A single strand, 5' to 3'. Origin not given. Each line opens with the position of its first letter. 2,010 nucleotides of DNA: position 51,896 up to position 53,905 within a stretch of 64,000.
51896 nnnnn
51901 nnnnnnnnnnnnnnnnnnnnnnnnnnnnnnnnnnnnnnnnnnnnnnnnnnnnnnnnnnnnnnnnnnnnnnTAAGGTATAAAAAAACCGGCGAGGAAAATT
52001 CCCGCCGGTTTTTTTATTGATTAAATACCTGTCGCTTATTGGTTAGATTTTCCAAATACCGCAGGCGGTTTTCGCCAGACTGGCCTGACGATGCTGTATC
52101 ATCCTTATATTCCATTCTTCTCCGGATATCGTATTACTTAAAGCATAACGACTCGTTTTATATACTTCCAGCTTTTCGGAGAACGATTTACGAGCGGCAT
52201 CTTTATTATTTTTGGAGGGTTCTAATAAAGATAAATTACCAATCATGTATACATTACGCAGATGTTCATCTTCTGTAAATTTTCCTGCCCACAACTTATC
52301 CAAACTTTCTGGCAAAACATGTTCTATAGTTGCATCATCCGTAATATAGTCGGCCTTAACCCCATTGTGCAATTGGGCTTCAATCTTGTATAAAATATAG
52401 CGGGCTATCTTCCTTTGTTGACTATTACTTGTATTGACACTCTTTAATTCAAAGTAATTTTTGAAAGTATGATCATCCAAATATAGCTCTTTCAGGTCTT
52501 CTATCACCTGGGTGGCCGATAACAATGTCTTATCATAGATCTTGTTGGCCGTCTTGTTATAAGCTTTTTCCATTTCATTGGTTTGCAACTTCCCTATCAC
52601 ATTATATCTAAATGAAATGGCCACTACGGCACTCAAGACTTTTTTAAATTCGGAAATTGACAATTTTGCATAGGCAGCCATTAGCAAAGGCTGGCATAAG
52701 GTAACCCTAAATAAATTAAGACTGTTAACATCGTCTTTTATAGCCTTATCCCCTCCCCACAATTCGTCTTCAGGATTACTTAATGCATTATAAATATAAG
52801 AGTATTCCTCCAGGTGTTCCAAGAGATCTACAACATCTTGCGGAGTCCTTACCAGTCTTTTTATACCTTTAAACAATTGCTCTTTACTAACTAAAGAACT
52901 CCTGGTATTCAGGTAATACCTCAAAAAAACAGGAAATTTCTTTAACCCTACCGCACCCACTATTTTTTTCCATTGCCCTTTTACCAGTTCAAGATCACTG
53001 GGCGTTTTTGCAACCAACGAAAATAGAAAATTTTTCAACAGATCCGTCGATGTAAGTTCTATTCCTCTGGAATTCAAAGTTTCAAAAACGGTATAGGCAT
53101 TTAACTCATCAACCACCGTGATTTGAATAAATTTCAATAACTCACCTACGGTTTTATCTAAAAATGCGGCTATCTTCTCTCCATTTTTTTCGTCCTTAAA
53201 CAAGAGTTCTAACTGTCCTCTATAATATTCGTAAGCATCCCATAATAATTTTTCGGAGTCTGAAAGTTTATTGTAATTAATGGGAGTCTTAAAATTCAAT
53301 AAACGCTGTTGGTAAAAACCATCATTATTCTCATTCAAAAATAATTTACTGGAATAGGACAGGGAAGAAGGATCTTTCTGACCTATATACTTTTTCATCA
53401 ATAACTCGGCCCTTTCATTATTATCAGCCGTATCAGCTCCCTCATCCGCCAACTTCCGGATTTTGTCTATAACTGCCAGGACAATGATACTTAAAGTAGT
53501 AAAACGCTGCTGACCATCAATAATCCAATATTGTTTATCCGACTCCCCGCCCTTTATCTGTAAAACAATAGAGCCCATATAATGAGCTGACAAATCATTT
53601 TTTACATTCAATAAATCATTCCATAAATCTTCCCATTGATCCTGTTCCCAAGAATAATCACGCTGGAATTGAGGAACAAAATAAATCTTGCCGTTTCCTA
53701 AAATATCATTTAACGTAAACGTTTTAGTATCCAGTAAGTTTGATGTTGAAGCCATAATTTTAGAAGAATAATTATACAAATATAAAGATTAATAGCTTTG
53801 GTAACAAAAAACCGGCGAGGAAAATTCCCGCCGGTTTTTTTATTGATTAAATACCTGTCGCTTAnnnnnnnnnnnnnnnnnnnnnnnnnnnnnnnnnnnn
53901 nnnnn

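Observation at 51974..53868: Single-gene GmrSD-like defence cassette bracketed by a 69-bp direct repeat that duplicates the nifJ 3' end and its terminator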

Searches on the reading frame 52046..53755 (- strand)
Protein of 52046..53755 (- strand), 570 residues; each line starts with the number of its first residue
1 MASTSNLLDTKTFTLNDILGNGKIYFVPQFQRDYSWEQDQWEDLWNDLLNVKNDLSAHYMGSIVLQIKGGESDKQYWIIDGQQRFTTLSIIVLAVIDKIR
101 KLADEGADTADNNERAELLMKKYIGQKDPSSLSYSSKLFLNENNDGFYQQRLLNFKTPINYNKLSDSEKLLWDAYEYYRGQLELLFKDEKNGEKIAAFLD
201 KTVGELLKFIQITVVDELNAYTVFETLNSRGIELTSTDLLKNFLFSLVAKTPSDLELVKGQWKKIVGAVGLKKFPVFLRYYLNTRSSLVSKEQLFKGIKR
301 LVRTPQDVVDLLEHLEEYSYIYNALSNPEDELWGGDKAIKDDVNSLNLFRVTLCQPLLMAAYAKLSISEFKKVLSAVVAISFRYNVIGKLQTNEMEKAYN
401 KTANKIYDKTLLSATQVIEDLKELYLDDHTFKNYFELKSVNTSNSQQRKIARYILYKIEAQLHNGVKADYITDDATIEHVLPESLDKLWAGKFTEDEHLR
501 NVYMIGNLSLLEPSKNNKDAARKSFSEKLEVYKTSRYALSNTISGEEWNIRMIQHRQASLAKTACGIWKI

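Call 6: search_protein_families(library=pfam, proteins=[window:52046-53755:-])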
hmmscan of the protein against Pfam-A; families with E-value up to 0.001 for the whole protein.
window:52046-53755:- (570 aa): 2 families
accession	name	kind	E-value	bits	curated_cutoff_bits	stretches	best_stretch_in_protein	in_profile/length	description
PF03235.19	GmrSD_N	-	2e-39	136.2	33.2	1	15-245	1-199/199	GmrSD restriction endonuclease, N-terminal domain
PF07510.16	GmrSD_C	-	1.5e-21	77.2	23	1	428-562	4-137/138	GmrSD restriction endonucleases, C-terminal domain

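Call 7: find_encoding_contigs(protein=window:52046-53755:-, flank=6000, max_places=10)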
Protein window:52046-53755:- (570 aa): 1 contig read that carries it; 1 place shown.
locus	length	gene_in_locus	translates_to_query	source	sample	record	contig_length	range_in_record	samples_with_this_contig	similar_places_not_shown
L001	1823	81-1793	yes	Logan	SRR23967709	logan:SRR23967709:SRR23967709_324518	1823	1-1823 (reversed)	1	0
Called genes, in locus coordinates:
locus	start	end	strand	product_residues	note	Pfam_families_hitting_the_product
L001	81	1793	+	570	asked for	PF03235:GmrSD_N, PF07510:GmrSD_C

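Call 10: find_homologous_proteins(query=window:52046-53755:-, max_evalue=1e-20)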
Query window:52046-53755:- (570 aa): 5412 proteins with E <= 1e-20 among 8000 candidates; the best 120 are listed.
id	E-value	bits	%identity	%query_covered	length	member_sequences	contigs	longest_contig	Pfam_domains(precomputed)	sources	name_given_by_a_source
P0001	0.0e+0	1264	100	100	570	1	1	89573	PF07510.17,PF03235.20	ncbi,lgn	-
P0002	1.8e-286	969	76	100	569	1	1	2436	PF07510.17,PF03235.20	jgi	jgi:uncharacterized protein with ParB-like and HNH nuclease domain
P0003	2.4e-284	962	74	100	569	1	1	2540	PF07510.17,PF03235.20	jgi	jgi:uncharacterized protein with ParB-like and HNH nuclease domain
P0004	2.5e-281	952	75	100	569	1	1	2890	PF07510.17,PF03235.20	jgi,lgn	jgi:uncharacterized protein with ParB-like and HNH nuclease domain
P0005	6.8e-280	947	74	100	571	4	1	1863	PF07510.17,PF03235.20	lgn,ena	-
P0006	3.6e-278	942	73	100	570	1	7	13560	PF07510.17,PF03235.20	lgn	-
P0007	6.7e-276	934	72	100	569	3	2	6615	PF07510.17,PF03235.20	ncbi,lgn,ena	-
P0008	1.5e-274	930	73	100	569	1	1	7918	PF07510.17,PF03235.20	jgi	jgi:uncharacterized protein with ParB-like and HNH nuclease domain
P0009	2.5e-271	919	72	99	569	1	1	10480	PF07510.17,PF03235.20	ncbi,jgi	jgi:uncharacterized protein with ParB-like and HNH nuclease domain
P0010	9.5e-269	911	71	99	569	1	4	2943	PF07510.17,PF03235.20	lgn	-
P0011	6.5e-268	908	71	99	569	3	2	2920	PF07510.17,PF03235.20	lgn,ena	-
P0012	9.3e-268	907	71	99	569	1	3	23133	PF07510.17,PF03235.20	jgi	jgi:uncharacterized protein with ParB-like and HNH nuclease domain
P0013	2.2e-267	906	71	100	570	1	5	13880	PF07510.17,PF03235.20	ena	-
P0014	2.2e-267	906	70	100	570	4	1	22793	PF07510.17,PF03235.20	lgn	-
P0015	6.1e-267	905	71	100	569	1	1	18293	PF07510.17,PF03235.20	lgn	-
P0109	2.6e-215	734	59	99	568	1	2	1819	PF07510.17,PF03235.20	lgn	-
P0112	3.9e-215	734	59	99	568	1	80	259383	PF07510.17,PF03235.20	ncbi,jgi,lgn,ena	jgi:uncharacterized protein with ParB-like and HNH nuclease domain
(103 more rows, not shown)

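Call 14: find_related_loci(query=A1, collection=genome_contigs, flank=6000)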
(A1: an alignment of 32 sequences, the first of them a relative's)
Query A1 (570 aa) in genome_contigs; peptide patterns used: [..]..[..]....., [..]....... (x = any residue, [..] = any of these).
599 stretches matched a pattern (row limit reached: there are more); 494 encode a relative of the query (tblastn E <= 1e-3); the best 80 are kept; 80 distinct loci.
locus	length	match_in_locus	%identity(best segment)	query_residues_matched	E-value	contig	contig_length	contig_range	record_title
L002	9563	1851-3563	76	1-570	0e+0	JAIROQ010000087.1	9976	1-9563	MAG: Prevotellaceae bacterium isolate Cd354_bin9 k119_313626, whole genome shotgun sequence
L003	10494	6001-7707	70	1-569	0e+0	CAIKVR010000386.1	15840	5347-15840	MAG: uncultured Bacteroidales bacterium isolate AM-2014-D8_bin-0968 genome assembly, contig: bin-0968:386/436, whole gen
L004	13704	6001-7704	69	3-570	0e+0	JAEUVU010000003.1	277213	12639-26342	MAG: Ferruginibacter sp. isolate new MAG-389 k141_3987740, whole genome shotgun sequence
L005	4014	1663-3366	68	3-570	0e+0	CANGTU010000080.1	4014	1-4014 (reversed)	MAG: Flavobacteriales bacterium isolate RE-15aug16-128 genome assembly, contig: RE-15aug16-C51141, whole genome shotgun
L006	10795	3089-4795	68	1-570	0e+0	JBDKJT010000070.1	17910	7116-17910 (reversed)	MAG: Bacteroidota bacterium isolate guil_2019_sw_WHONDRS-S19S_0049_B_bin.54 scaffold_1266743, whole genome shotgun seque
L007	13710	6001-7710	68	1-570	0e+0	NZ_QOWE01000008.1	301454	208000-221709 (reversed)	Larkinella punicea strain ZZJ9 Contig8, whole genome shotgun sequence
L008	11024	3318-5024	64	3-570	0e+0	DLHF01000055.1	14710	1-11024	MAG TPA_asm: Ignavibacteria bacterium UBA7675 UBA7675_contig_44208, whole genome shotgun sequence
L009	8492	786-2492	62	1-570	0e+0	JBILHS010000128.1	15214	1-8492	MAG: Saprospiraceae bacterium isolate ME2017-04-21_3300034107_group7_bin60 Rohwer_bin602_scaffold_1080_c1, whole genome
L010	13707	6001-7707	61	1-570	0e+0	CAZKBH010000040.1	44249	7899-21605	MAG TPA_asm: uncultured Saprospiraceae bacterium isolate binchicken_co340_58 genome assembly, contig: NODE_413_length_44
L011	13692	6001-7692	60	1-570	0e+0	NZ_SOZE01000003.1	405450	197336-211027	Mucilaginibacter psychrotolerans strain NH7-4 NODE_3_length_405450_cov_63.986317, whole genome shotgun sequence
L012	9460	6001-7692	60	4-570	0e+0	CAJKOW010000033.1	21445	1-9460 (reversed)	MAG TPA_asm: uncultured Bacteroides sp. isolate ERR321605-bin.35 genome assembly, contig: NODE_1345_length_21445_cov_8.2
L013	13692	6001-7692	60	1-570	0e+0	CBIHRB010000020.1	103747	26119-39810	MAG TPA_asm: uncultured Mucilaginibacter sp. isolate SRR18156193_binner123_Refined_6 genome assembly, contig: ERZ2733685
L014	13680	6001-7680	59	6-570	0e+0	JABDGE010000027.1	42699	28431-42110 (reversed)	MAG: Bacteroidetes bacterium isolate BWOrgControl_Nextera16_MAG5 3300021002.a:Ga0206808_1035, whole genome shotgun seque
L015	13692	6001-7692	59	3-570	0e+0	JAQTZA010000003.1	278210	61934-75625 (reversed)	MAG: Bacteroidales bacterium isolate STC_5 NODE_67_length_278210_cov_13.797668_Sandtown_C, whole genome shotgun sequence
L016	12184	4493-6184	60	1-570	0e+0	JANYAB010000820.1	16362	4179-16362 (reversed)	MAG: Bacteroidetes bacterium isolate GL140_5_metabat_157 GL140_5_k141_2372665, whole genome shotgun sequence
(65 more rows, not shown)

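Call 21: find_encoding_contigs(protein=P0125, flank=10000, max_places=6)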
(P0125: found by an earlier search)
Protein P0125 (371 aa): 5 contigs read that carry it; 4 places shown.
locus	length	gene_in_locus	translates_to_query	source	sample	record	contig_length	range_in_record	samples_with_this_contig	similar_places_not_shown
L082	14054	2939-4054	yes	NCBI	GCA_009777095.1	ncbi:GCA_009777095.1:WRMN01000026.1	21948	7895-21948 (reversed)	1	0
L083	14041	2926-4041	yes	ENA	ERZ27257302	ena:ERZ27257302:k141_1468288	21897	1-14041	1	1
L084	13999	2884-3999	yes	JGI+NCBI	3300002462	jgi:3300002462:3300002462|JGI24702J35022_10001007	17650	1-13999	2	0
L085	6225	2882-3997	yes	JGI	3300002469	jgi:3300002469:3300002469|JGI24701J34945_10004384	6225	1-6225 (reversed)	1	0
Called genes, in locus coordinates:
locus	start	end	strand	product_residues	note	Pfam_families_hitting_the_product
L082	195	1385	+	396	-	PF00092:VWA, PF13768:VWA_3 (faint), PF13020:NOV_C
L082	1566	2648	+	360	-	-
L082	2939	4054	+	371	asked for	PF01571:GCV_T, PF08669:GCV_T_C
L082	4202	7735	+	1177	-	PF01855:POR_N, PF17147:PFOR_II, PF01558:POR, PF10371:EKR, PF12838:Fer4_7, PF13183:Fer4_8 (weak), PF13237:Fer4_10 (faint), PF02775:TPP_enzyme_C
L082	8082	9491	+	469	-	PF13371:TPR_9 (faint)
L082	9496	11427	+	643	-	-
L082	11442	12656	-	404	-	-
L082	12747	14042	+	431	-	PF00919:UPF0004, PF04055:Radical_SAM, PF18693:TRAM_2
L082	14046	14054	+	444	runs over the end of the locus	PF03631:Virul_fac_BrkB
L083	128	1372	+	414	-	PF00092:VWA, PF13519:VWA_2 (weak), PF13768:VWA_3 (weak), PF13020:NOV_C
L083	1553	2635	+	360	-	-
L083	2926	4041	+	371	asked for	PF01571:GCV_T, PF08669:GCV_T_C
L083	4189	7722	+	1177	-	PF01855:POR_N, PF17147:PFOR_II, PF01558:POR, PF10371:EKR, PF12838:Fer4_7, PF13183:Fer4_8 (weak), PF13237:Fer4_10 (faint), PF02775:TPP_enzyme_C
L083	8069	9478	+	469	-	PF13371:TPR_9 (faint)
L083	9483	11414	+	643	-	-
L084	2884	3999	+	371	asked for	PF01571:GCV_T, PF08669:GCV_T_C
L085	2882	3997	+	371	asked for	PF01571:GCV_T, PF08669:GCV_T_C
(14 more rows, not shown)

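Call 34: search_protein_families(library=padloc, proteins=[window:52046-53755:-], max_evalue=0.001)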
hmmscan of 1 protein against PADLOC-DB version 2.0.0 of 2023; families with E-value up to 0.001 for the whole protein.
window:52046-53755:- (570 aa): 29 families (the best 25 are shown)
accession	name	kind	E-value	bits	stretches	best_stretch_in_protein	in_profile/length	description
PDLC04154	HEC-06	-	1.9e-206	685.1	1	4-570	3-566/569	-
PDLC02687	Orf5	-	5.2e-181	601.1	1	10-549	3-539/543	Orf5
PDLC04155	HEC-06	-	4.9e-132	439.3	1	7-569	4-559/562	-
PDLC04157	HEC-06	-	1.1e-122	408.5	1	7-569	6-556/558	-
PDLC02700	Orf5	-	4.6e-111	370.2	1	16-568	4-555/555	Orf5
PDLC02693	Orf5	-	5.4e-69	231.6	1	18-568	2-542/543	Orf5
PDLC04156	HEC-06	-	2.3e-67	225.9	1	15-569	11-561/562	-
PDLC02695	Orf5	-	2.4e-64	215.8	1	11-567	6-600/601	Orf5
PDLC02691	Orf5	-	7.8e-62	207.6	1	17-568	12-579/579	Orf5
PDLC02701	Orf5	-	1.3e-51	173.8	1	14-568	9-594/596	Orf5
PDLC02698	Orf5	-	2.9e-43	146.5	1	15-568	10-571/573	Orf5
PDLC02692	Orf5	-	2.6e-39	133.4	1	25-569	8-557/558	Orf5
PDLC02690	Orf5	-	1.2e-34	118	1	16-569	1-530/531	Orf5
PDLC02696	Orf5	-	1.5e-33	114.6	1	25-535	1-552/558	Orf5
PDLC02699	Orf5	-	8.2e-33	111.9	1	26-545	2-521/530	Orf5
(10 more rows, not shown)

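Call 35: search_solved_structures(query=window:52046-53755:-, max_evalue=0.01, show_alignments=2)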
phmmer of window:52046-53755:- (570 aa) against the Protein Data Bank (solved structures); distinct sequences matched with E-value up to 0.01: 3.
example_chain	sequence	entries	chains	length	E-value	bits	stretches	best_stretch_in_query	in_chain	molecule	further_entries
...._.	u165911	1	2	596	9.1e-22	80.5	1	14-408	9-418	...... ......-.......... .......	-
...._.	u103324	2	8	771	0.00018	23.4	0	4-104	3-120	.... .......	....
7drr_D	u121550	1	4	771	0.0012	20.8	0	4-104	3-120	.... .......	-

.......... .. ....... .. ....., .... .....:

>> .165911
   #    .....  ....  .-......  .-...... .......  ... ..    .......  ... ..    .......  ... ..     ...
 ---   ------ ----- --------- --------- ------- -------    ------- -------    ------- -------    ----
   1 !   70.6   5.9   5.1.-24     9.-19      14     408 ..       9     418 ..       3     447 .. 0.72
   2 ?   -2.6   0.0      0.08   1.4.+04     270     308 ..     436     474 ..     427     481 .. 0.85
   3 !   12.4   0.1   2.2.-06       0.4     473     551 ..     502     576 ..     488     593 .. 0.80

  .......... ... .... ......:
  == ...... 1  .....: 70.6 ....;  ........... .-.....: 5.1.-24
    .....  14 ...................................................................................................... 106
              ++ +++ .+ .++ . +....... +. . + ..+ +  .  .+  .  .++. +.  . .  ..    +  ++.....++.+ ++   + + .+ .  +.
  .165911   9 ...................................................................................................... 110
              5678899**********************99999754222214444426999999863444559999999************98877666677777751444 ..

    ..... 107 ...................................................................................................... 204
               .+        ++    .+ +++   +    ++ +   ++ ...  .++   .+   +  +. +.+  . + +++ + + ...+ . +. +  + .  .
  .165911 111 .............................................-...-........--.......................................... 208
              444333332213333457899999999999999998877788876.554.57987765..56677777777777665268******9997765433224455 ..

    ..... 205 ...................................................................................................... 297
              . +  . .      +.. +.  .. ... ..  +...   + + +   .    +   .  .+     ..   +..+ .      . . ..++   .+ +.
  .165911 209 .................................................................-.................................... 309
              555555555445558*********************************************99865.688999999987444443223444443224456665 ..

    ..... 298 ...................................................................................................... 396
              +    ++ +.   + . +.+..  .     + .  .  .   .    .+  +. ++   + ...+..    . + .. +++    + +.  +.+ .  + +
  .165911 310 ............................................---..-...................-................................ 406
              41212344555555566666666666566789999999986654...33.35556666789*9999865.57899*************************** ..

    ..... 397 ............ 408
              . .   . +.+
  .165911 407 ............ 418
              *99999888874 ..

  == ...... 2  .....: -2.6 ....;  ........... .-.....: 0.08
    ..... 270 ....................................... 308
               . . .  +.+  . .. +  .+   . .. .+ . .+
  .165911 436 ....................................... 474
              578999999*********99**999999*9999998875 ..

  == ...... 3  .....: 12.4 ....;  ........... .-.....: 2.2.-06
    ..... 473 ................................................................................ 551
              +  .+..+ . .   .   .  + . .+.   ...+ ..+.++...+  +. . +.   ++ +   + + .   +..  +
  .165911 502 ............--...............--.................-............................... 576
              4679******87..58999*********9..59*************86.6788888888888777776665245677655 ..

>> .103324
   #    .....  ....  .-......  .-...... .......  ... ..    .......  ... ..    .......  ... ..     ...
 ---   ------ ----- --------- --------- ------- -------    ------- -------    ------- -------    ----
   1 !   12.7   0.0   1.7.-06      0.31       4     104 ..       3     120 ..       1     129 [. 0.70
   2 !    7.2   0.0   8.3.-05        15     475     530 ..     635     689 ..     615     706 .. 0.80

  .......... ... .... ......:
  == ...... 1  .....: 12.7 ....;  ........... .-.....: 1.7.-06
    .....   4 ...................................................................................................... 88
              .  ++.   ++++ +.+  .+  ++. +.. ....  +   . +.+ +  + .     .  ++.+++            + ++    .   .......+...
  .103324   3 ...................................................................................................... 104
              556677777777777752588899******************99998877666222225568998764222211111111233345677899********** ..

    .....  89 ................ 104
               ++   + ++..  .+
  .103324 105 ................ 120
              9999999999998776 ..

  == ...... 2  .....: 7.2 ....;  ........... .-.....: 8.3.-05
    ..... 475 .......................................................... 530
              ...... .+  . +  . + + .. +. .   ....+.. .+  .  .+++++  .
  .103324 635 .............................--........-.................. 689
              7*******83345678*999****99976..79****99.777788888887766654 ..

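Call 37: find_encoding_contigs(protein=P0112, flank=4000, max_places=10)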
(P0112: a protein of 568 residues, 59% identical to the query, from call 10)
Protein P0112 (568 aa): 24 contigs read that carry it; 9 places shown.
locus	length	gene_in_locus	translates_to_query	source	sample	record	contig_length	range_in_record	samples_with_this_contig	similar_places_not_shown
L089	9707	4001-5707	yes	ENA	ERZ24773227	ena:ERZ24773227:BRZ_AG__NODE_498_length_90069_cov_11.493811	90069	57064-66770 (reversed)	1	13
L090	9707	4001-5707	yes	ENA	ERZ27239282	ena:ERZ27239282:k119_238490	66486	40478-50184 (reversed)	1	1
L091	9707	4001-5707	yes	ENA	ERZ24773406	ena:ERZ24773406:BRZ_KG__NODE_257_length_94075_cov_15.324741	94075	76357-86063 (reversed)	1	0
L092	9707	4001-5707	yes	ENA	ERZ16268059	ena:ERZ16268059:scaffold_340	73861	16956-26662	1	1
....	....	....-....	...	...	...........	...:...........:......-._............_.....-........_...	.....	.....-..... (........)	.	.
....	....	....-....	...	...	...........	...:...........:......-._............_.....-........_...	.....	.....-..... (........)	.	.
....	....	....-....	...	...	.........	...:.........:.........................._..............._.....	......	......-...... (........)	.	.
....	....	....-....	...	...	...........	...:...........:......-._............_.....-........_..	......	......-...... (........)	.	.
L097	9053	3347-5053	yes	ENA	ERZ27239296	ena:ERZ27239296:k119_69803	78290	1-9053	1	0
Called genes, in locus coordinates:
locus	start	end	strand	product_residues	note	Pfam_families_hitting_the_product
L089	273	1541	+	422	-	PF13167:GTP-bdg_N, PF16360:GTP-bdg_M, PF01926:MMR_HSR1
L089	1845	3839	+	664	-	PF16314:DUF4954, PF25084:LbH_EIF2B (faint), PF20683:DUF6819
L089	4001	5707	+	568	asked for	PF03235:GmrSD_N, PF07510:GmrSD_C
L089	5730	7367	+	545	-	PF05681:Fumerase, PF05683:Fumerase_C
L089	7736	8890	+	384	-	PF01757:Acyl_transf_3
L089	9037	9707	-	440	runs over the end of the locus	PF02321:OEP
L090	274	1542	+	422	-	PF13167:GTP-bdg_N, PF16360:GTP-bdg_M, PF01926:MMR_HSR1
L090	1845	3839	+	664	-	PF16314:DUF4954, PF25084:LbH_EIF2B (faint), PF20683:DUF6819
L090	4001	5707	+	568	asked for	PF03235:GmrSD_N, PF07510:GmrSD_C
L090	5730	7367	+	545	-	PF05681:Fumerase, PF05683:Fumerase_C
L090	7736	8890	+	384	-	PF01757:Acyl_transf_3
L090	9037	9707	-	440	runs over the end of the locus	PF02321:OEP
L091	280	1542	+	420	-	PF13167:GTP-bdg_N, PF16360:GTP-bdg_M, PF01926:MMR_HSR1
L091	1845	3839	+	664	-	PF16314:DUF4954, PF25084:LbH_EIF2B (faint), PF20683:DUF6819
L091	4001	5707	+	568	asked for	PF03235:GmrSD_N, PF07510:GmrSD_C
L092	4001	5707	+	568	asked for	PF03235:GmrSD_N, PF07510:GmrSD_C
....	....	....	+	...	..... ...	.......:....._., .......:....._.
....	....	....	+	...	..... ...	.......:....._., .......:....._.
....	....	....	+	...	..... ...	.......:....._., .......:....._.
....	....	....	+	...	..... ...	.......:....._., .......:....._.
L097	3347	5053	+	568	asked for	PF03235:GmrSD_N, PF07510:GmrSD_C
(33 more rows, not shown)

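Call 40: find_encoding_contigs(protein=P0005, flank=3000, max_places=6)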
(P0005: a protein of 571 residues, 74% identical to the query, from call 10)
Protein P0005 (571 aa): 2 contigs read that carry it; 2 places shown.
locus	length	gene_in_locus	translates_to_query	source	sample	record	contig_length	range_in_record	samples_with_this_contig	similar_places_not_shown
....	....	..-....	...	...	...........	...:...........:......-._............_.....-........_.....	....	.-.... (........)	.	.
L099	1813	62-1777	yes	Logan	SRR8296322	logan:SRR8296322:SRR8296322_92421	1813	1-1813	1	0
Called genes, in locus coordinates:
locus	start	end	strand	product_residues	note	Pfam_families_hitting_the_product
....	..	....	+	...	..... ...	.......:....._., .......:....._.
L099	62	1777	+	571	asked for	PF03235:GmrSD_N, PF07510:GmrSD_C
